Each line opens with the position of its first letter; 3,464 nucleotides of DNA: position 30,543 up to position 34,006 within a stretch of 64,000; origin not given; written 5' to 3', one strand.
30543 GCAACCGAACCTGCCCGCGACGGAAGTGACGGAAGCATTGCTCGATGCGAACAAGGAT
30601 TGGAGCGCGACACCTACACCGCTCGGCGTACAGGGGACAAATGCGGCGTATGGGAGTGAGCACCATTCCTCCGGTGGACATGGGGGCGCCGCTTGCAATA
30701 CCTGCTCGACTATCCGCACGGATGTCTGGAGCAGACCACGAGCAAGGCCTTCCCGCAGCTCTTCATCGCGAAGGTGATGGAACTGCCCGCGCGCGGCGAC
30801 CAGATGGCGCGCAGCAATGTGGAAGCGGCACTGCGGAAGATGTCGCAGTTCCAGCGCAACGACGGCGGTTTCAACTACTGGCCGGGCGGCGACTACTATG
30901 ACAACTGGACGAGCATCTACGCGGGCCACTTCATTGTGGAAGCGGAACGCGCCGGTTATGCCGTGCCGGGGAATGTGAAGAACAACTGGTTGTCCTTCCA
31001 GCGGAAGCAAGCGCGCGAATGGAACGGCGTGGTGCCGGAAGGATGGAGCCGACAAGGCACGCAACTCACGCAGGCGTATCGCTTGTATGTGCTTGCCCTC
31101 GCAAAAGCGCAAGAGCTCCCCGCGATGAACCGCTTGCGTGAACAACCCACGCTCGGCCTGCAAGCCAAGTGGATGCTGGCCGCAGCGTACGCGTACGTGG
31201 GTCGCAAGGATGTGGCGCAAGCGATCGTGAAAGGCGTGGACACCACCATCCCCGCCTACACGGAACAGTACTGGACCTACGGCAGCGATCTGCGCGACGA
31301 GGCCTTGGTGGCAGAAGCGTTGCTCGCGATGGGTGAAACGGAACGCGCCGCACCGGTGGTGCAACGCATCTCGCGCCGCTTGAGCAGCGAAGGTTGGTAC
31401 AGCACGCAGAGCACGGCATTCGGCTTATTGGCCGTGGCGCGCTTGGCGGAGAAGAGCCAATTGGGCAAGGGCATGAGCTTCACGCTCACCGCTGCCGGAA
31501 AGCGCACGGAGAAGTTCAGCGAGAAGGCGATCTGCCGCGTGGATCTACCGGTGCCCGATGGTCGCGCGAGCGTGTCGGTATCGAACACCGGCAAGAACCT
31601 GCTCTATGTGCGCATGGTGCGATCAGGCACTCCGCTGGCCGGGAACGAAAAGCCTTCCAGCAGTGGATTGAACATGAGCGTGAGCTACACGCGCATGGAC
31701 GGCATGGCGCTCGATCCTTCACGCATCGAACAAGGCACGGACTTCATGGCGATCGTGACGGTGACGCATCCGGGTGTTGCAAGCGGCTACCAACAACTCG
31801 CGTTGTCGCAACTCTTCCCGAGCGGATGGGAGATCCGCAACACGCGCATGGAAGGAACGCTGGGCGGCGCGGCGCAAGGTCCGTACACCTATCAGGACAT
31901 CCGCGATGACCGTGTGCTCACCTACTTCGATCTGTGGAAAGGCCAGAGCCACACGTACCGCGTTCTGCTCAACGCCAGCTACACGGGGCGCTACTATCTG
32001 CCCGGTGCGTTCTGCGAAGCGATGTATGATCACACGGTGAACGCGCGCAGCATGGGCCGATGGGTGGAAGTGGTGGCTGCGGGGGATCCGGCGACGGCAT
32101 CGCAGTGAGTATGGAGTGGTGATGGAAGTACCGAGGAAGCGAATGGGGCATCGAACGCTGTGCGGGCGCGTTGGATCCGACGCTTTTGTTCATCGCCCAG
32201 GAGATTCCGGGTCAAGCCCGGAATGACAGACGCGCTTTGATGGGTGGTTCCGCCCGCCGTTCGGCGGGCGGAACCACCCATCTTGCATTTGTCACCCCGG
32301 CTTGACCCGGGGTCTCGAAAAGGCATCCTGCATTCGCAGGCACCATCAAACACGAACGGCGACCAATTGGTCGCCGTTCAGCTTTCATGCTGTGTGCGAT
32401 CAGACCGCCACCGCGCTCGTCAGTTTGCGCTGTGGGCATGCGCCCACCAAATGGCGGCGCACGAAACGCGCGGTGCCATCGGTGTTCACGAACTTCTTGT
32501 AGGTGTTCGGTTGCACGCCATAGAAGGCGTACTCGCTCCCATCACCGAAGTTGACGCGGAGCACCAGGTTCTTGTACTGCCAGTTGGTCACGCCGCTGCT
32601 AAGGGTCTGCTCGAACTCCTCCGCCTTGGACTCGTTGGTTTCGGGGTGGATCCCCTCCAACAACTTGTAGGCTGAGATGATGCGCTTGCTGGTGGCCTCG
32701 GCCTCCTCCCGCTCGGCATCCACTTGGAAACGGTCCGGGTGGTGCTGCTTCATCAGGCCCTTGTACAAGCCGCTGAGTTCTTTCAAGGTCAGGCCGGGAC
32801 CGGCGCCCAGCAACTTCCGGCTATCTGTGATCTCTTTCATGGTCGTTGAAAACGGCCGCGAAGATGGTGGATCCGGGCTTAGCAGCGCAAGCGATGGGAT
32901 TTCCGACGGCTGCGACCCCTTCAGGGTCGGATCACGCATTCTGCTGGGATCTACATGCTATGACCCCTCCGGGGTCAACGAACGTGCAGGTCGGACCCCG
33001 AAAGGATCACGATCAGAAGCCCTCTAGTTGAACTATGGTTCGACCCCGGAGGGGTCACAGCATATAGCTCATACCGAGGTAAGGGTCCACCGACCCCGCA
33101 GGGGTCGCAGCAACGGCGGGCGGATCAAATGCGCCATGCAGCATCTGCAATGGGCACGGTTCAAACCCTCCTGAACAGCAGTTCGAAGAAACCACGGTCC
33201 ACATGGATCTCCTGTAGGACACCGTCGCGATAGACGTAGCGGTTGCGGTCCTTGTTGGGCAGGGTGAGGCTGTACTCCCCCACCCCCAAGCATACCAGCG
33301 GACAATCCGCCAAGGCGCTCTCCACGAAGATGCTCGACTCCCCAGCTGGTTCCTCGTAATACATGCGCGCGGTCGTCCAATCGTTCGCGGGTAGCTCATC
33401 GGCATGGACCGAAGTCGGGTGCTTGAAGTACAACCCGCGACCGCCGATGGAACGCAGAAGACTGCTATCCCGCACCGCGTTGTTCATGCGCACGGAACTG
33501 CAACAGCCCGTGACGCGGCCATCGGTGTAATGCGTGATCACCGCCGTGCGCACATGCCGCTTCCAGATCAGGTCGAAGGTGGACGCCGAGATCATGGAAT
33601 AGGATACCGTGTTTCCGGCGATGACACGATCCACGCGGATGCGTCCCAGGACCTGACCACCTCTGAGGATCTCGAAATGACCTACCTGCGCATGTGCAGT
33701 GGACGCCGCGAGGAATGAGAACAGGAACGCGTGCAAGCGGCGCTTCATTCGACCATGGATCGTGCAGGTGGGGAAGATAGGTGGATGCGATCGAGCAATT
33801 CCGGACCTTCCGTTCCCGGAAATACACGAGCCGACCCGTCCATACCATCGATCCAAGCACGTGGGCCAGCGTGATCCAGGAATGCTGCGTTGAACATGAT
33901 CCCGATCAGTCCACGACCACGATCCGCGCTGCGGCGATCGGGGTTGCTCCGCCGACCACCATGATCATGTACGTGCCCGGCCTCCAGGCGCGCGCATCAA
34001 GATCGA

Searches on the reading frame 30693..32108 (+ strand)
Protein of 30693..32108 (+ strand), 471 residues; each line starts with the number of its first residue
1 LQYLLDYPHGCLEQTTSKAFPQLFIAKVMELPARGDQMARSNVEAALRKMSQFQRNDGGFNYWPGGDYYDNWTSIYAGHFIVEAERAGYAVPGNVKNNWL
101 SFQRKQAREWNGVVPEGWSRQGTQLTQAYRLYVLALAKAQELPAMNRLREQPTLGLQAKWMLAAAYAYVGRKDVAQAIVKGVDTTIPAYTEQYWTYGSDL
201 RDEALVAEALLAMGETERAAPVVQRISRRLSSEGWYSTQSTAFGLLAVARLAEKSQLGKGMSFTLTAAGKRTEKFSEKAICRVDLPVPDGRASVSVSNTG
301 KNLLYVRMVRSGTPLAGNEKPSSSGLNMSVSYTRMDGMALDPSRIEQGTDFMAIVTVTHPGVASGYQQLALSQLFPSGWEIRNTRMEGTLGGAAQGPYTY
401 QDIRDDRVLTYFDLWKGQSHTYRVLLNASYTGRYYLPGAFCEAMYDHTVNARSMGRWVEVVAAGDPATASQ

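Call 5: search_protein_families(library=pfam, proteins=[window:30693-32108:+], max_evalue=0.01)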
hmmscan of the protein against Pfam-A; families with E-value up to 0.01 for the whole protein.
window:30693-32108:+ (471 aa): 2 families
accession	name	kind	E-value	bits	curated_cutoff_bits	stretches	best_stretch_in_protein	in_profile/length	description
PF17973.7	bMG10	-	3.7e-14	53.5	26.2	1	325-446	1-129/131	Bacterial Alpha-2-macroglobulin MG10 domain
PF07678.20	TED_complement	-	1.3e-06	28.1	22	1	2-101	20-124/312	A-macroglobulin TED domain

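Call 7: find_homologous_proteins(query=window:30693-32108:+, max_evalue=1e-20)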
Query window:30693-32108:+ (471 aa): 1715 proteins with E <= 1e-20 among 8000 candidates; the best 120 are listed.
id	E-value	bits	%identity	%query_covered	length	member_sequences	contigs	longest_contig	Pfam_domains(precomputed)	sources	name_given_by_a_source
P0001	7.1e-219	745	67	100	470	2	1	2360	PF07678.21,PF17973.8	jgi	jgi:hypothetical protein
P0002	1.7e-215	734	68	100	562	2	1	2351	PF07678.21,PF17973.8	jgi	jgi:alpha-2-macroglobulin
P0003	1.2e-205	702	63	100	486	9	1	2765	PF07678.21,PF17973.8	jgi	jgi:uncharacterized protein YfaS (alpha-2-macroglobulin family)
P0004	2.5e-205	701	63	100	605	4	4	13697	PF07678.21,PF17973.8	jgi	jgi:uncharacterized protein YfaS (alpha-2-macroglobulin family)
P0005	5.1e-200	683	64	98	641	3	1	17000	PF07678.21,PF17973.8,PF00207.29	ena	-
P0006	1.1e-185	636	59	99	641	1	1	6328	PF07678.21,PF17973.8,PF00207.29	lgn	-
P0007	1.5e-184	632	58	100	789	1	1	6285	PF07678.21,PF17973.8,PF00207.29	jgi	-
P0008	7.7e-181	620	57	99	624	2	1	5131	PF17973.8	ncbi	-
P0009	1.4e-178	613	59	99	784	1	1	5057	PF07678.21,PF17973.8,PF00207.29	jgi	jgi:uncharacterized protein YfaS (alpha-2-macroglobulin family)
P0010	2.8e-176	605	60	95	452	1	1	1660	PF17973.8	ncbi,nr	ncbi:MAG TPA: hypothetical protein VHL57_02850, partial [Flavobacteriales bacterium]|nr:hypothetical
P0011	1.1e-162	560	69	79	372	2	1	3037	PF17973.8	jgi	jgi:uncharacterized protein YfaS (alpha-2-macroglobulin family)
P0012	8.1e-146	505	92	55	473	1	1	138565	PF07678.21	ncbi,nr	ncbi:MAG: hypothetical protein IPP83_00510 [Flavobacteriales bacterium]|nr:hypothetical protein [Fla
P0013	2.8e-142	493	48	100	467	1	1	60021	PF07678.21,PF17973.8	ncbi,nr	ncbi:MAG: hypothetical protein IPK99_14170 [Flavobacteriales bacterium]|nr:hypothetical protein [Fla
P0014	2.2e-141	490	47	99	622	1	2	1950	PF07678.21,PF17973.8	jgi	jgi:alpha-2-macroglobulin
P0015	7.3e-140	485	47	99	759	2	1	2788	PF07678.21,PF17973.8,PF00207.29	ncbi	ncbi:MAG: alpha-2-macroglobulin family protein, partial [Bacteroidota bacterium]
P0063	1.6e-128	448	47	99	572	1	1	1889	PF07678.21,PF17973.8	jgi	jgi:uncharacterized protein YfaS (alpha-2-macroglobulin family)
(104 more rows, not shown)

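Call 9: find_encoding_contigs(protein=P0012, flank=10000, max_places=3)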
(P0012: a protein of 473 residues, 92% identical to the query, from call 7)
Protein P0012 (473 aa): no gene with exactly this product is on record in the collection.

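Call 10: find_related_loci(query=window:30693-32108:+, collection=genome_contigs, flank=10000)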
Query window:30693-32108:+ (471 aa) in genome_contigs; peptide patterns used: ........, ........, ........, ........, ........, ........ (x = any residue, [..] = any of these).
82 stretches matched a pattern; 38 encode a relative of the query (tblastn E <= 1e-3); 38 distinct loci.
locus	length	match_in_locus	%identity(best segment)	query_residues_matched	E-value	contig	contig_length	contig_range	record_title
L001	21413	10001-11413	99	1-471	0e+0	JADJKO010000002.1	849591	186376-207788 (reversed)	MAG: Flavobacteriales bacterium isolate EsbE_18-Q3-R3-47_BATAC.451 tig00000827-10-8472940, whole genome shotgun sequence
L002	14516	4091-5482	85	1-464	0e+0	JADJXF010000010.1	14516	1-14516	MAG: Flavobacteriales bacterium isolate Kalu_18-Q3-R12-55_MAXAC.064 tig00002855-10-144890, whole genome shotgun sequence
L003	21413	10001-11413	81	1-471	0e+0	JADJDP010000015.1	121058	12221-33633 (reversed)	MAG: Flavobacteriales bacterium isolate Aved_18-Q3-R54-62_MAXAC.228_sub tig00025817-10-1197180, whole genome shotgun seq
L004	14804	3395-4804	80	1-471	0e+0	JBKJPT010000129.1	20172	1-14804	MAG: Flavobacteriales bacterium isolate ant_bin.469 k117_6452524, whole genome shotgun sequence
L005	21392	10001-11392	81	1-464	0e+0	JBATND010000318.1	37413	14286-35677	MAG: Flavobacteriales bacterium isolate MFD10487_ilm_asm_bin18 k127_148532, whole genome shotgun sequence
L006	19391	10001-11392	81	1-464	0e+0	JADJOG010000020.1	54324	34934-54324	MAG: Flavobacteriales bacterium isolate Fred_18-Q3-R57-64_BAT3C.352 tig00032161-10-546500, whole genome shotgun sequence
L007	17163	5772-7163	81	1-464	0e+0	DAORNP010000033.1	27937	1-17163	MAG TPA_asm: Flavobacteriales bacterium isolate AMR_MDS_5444 NODE_1298_length_27937_cov_2.572771, whole genome shotgun s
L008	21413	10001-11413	80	1-471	0e+0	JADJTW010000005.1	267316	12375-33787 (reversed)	MAG: Flavobacteriales bacterium isolate Hirt_18-Q3-R61-65_BATAC.102 tig00008998-10-2661570, whole genome shotgun sequenc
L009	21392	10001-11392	81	1-464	0e+0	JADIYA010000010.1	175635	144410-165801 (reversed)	MAG: Flavobacteriales bacterium isolate AalE_18-Q3-R2-46_BAT3C.189 tig00006337-10-1758960, whole genome shotgun sequence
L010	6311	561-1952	81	1-464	0e+0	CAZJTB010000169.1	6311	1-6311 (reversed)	MAG TPA_asm: uncultured Chryseobacterium sp. isolate binchicken_co209_19 genome assembly, contig: NODE_11533_length_6311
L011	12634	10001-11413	72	1-471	0e+0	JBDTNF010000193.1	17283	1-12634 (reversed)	MAG: Flavobacteriales bacterium isolate cluster3_bin.144 NODE_12293_length_17283_cov_6.268400, whole genome shotgun sequ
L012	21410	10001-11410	70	1-471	0e+0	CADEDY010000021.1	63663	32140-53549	MAG: uncultured Bacteroidetes bacterium isolate Bacteroidetes sp. RBC078 genome assembly, contig: MAG078_21, whole genom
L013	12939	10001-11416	67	1-471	0e+0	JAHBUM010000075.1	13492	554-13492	MAG: Flavobacteriales bacterium isolate ACE_BAC33 BAC33_75, whole genome shotgun sequence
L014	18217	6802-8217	65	1-471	0e+0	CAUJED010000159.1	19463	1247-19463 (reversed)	MAG: Bacteroidota bacterium isolate KLAP38 genome assembly, contig: KLAP38_423070, whole genome shotgun sequence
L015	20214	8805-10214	61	1-470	0e+0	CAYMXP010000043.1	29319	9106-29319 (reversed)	MAG TPA_asm: uncultured Chryseobacterium sp. isolate SRP173033_co3_12 genome assembly, contig: NODE_1717_length_29319_co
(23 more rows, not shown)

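Call 57: find_encoding_contigs(protein=P0271, flank=10000, max_places=4)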
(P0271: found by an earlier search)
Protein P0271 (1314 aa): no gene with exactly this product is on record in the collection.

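Call 58: find_encoding_contigs(protein=P0268, flank=6000, max_places=4)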
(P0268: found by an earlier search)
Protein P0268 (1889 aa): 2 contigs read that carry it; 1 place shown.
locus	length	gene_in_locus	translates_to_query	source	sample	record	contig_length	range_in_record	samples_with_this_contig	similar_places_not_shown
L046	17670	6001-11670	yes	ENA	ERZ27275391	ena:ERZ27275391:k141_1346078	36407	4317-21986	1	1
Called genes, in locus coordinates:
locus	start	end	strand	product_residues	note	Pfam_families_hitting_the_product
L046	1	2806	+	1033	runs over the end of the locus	PF22240:ISP_coupler, PF02384:N6_Mtase, PF07669:Eco57I, PF18135:Type_ISP_C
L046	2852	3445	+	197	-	-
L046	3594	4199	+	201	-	-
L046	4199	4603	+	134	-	-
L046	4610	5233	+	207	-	-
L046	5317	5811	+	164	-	-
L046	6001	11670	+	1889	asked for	PF21142:A2M_bMG2 (weak), PF11974:bMG3, PF01835:MG2, PF17972:bMG5, PF17962:bMG6, PF07703:A2M_BRD, PF00207:A2M, PF17973:bMG10, +1 more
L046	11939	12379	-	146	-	PF00226:DnaJ (faint), PF13619:KTSC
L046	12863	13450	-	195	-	PF19630:DUF6134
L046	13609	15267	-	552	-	PF13365:Trypsin_2 (weak), PF18962:Por_Secre_tail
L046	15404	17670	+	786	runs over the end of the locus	PF00912:Transgly, PF00905:Transpeptidase, PF06832:BiPBP_C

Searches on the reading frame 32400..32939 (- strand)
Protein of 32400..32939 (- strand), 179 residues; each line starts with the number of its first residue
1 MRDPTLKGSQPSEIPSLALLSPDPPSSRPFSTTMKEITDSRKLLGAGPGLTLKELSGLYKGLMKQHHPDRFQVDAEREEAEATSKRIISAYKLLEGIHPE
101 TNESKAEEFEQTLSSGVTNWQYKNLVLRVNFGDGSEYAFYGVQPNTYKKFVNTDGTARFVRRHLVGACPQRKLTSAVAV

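Call 22: search_protein_families(library=pfam, proteins=[window:32400-32939:-], max_evalue=0.001)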
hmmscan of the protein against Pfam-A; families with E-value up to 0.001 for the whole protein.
window:32400-32939:- (179 aa): 2 families
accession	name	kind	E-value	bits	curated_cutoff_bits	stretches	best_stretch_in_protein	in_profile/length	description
PF13619.11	KTSC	-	2.3e-08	34.1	25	1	120-164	10-54/58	KTSC domain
PF00226.36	DnaJ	-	1.2e-05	25.8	27.8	1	43-94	5-53/63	DnaJ domain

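Call 39: find_encoding_contigs(protein=window:32400-32939:-, flank=10000, max_places=8)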
Protein window:32400-32939:- (179 aa): no gene with exactly this product is on record in the collection.

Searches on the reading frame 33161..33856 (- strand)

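Call 22: search_protein_families(library=pfam, proteins=[window:33161-33856:-], max_evalue=0.001)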
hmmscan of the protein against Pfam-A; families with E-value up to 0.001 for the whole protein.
window:33161-33856:- (231 aa): 1 family
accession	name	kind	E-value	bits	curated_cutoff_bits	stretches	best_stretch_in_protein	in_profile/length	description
PF19630.5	DUF6134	-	4.2e-08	33.9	27.9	1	61-230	1-183/184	Domain of unknown function (DUF6134)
